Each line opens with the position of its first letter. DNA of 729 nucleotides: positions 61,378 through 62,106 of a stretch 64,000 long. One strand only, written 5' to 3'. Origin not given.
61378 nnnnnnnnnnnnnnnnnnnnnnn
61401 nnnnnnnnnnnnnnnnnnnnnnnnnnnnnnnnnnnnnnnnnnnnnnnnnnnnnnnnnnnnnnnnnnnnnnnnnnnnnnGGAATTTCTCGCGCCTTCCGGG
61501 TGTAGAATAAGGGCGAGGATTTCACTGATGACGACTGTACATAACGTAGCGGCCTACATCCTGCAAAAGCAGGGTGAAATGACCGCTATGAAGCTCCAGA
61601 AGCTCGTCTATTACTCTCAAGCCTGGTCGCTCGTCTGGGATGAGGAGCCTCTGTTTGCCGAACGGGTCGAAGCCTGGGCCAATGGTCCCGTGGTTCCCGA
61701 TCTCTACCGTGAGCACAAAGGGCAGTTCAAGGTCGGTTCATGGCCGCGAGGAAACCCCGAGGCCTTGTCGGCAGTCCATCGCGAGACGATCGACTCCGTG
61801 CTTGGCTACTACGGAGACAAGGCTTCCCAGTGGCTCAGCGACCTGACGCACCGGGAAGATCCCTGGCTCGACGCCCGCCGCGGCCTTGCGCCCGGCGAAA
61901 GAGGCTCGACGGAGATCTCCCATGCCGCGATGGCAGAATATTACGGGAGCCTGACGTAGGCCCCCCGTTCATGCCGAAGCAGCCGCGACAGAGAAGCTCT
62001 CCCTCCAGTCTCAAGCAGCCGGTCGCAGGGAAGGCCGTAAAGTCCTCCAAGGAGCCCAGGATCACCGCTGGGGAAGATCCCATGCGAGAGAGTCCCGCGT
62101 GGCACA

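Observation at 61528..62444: Second, paralogous Panacea-antitoxin plus putative toxin cassette in a different genomic context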

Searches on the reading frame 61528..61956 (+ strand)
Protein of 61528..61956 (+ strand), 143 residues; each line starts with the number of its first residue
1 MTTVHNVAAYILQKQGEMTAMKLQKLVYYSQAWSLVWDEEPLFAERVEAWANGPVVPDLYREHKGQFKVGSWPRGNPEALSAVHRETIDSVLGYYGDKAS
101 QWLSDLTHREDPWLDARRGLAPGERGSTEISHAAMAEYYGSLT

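Call 5: search_protein_families(library=pfam, proteins=[window:61528-61956:+], max_evalue=1)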
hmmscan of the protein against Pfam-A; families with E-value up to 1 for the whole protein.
window:61528-61956:+ (143 aa): 1 family
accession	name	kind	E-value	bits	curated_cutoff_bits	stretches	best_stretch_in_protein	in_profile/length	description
PF13274.11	SocA_Panacea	-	1.7e-17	64.8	25.7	1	23-113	1-112/113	Antitoxin SocA-like, Panacea domain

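Call 6: search_protein_families(library=ncbifam, proteins=[window:61528-61956:+], max_evalue=1)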
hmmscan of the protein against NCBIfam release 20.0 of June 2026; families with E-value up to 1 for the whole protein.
window:61528-61956:+ (143 aa): 1 family
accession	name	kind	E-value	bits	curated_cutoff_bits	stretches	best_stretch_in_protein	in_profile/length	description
NF047745.1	SocA_antitoxin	equivalog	1.7e-11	44.2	190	1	14-65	17-68/176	type VI toxin-antitoxin system SocA family antitoxin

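Call 7: search_protein_families(library=padloc, proteins=[window:61528-61956:+], max_evalue=1)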
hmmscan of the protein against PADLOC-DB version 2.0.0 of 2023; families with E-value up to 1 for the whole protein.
window:61528-61956:+ (143 aa): 0 families

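Call 8: search_protein_families(library=phrogs, proteins=[window:61528-61956:+], max_evalue=1)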
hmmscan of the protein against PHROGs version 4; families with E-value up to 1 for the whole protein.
window:61528-61956:+ (143 aa): 3 families
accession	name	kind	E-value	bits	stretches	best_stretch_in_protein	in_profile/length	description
phrog_1281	-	unknown function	2.5e-37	129.4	1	1-141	7-152/195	-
phrog_10390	-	unknown function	2e-28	100.7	1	3-140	150-292/299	-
phrog_3658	-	unknown function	0.071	14.5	1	4-31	7-35/91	-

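Call 30: search_dna_similar(query=window:61528-61956:+, collection=phages, mode=protein, max_evalue=0.00001, max_rows=40, rows=spread)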
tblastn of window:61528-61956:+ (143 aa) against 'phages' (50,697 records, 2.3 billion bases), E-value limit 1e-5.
Records with a match: 146; places in all: 150; records where one place covers at least 80% of the query: 71.
Best place of each record, by identity: <60% 146.
By first word of the organism name: Streptococcus 27; Pseudomonas 20; Stx2a-converting 19; Bacteriophage 17; Paenibacillus 15; Escherichia 8; Staphylococcus 6; Burkholderia 6; Listeria 5; Riemerella 4; and 14 more.
By host as written in the record: - 29; Pseudomonas aeruginosa 18; Helicobacter cinaedi 12; Paenibacillus larvae 11; Listeria monocytogenes 4; Staphylococcus aureus 3; Riemerella anatipestifer 3; Salmonella serovar Haardt 2; and 58 more.
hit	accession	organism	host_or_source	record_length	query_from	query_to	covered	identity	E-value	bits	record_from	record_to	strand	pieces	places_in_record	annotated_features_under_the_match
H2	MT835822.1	Bacteriophage sp.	human fecal samples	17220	1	142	99%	53.5%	4e-43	156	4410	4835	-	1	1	record has no annotation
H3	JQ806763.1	Salmonella phage vB_SemP_Emek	Salmonella serovar Haardt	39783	1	141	99%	38.9%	1e-18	86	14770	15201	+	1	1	hypothetical protein (x2)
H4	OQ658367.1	Pseudomonas phage sp.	Pseudomonas aeruginosa PACL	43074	1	142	99%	36.4%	5e-9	59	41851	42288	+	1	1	none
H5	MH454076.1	Paenibacillus phage Ash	Paenibacillus larvae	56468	2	142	99%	36.6%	1e-16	81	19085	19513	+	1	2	hypothetical protein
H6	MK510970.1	Pseudomonas phage vB_Pae_CF67a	Pseudomonas aeruginosa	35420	1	143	100%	35.8%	9e-18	84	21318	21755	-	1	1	hypothetical protein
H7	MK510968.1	Pseudomonas phage vB_Pae_CF55b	Pseudomonas aeruginosa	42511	1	143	100%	35.8%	9e-18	84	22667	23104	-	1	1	hypothetical protein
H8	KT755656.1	Paenibacillus phage Tripp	Paenibacillus larvae ATCC 9545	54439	1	139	97%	33.6%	1e-12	69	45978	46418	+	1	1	hypothetical protein (x2)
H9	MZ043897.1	Escherichia phage E212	Escherichia coli K88 cvcc83902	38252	1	116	81%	38.2%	5e-17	82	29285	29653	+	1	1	hypothetical protein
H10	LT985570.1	Bacteriophage sp.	-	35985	11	139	90%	33.6%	2e-13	72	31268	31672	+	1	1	record has no annotation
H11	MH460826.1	Paenibacillus phage Heath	Paenibacillus larvae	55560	1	117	82%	36.8%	3e-15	77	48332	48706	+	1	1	hypothetical protein | antitoxin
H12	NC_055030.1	Paenibacillus phage Scottie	Paenibacillus larvae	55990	1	117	82%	36.8%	3e-15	77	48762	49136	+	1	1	DUF4065 domain-containing protein | antitoxin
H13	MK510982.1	Pseudomonas phage vB_Pae_BR161c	Pseudomonas aeruginosa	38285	1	113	79%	37.7%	3e-9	60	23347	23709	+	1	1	hypothetical protein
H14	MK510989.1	Pseudomonas phage vB_Pae_BR322a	Pseudomonas aeruginosa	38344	1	113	79%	37.7%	3e-9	60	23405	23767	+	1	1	hypothetical protein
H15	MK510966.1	Pseudomonas phage vB_Pae_CF53a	Pseudomonas aeruginosa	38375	1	113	79%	37.7%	3e-9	60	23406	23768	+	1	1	hypothetical protein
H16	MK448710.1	Streptococcus phage Javan233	Streptococcus gallolyticus NTS31301958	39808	1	131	92%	32.4%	2e-12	69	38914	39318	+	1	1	hypothetical protein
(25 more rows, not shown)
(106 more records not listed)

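Call 32: get_annotated_region(hit=H3, flank=1500)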
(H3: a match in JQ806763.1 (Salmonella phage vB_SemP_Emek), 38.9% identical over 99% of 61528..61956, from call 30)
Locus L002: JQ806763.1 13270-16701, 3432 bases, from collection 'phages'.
description: Salmonella phage vB_SemP_Emek, complete genome.
organism: Salmonella phage vB_SemP_Emek (NCBI taxid 1168548)
taxonomy: Viruses; Duplodnaviria; Heunggongvirae; Uroviricota; Caudoviricetes; Lederbergvirus
host: Salmonella serovar Haardt; source: sewage; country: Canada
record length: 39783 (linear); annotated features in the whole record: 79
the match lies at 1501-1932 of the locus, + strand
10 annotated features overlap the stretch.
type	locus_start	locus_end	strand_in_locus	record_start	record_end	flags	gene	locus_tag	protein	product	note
CDS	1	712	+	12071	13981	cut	-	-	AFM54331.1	injection protein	similar to N-terminus of YP_516199.1 phage DNA transfer protein [Sodalis phage phiSG1] and C-terminus of YP_063718.1 ...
CDS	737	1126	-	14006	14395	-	-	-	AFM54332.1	hypothetical protein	similar to NP_958214.1 gene 38 protein [Enterobacteria phage Sf6]; orf129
CDS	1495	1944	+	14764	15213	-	-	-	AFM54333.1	hypothetical protein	orf149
CDS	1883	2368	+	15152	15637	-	-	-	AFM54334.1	hypothetical protein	orf161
regulatory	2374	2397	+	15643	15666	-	-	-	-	terminator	rho-independent terminator; discovered using MFOLD 3.2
CDS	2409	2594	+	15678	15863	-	-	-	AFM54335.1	hypothetical protein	orf61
CDS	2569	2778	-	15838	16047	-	-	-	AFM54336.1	hypothetical protein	orf69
CDS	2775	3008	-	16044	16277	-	-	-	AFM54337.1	hypothetical protein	orf77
CDS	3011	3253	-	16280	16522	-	mnt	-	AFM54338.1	transcriptional repressor protein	similar to N-terminus of NP_059641.1 Mnt [Enterobacteria phage P22]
CDS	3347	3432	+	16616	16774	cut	arc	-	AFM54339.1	Arc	similar to NP_059642.1 Arc [Enterobacteria phage P22]; motifs: pfam03869; transcriptional repressor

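Call 33: get_annotated_region(hit=H2, flank=2500)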
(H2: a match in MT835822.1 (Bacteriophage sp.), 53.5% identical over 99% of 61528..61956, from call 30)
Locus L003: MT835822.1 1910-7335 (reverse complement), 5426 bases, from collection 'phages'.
description: UNVERIFIED: Bacteriophage sp. clone scaffold_759 genomic sequence.
organism: Bacteriophage sp. (NCBI taxid 38018)
taxonomy: Viruses
host: -; source: human fecal samples; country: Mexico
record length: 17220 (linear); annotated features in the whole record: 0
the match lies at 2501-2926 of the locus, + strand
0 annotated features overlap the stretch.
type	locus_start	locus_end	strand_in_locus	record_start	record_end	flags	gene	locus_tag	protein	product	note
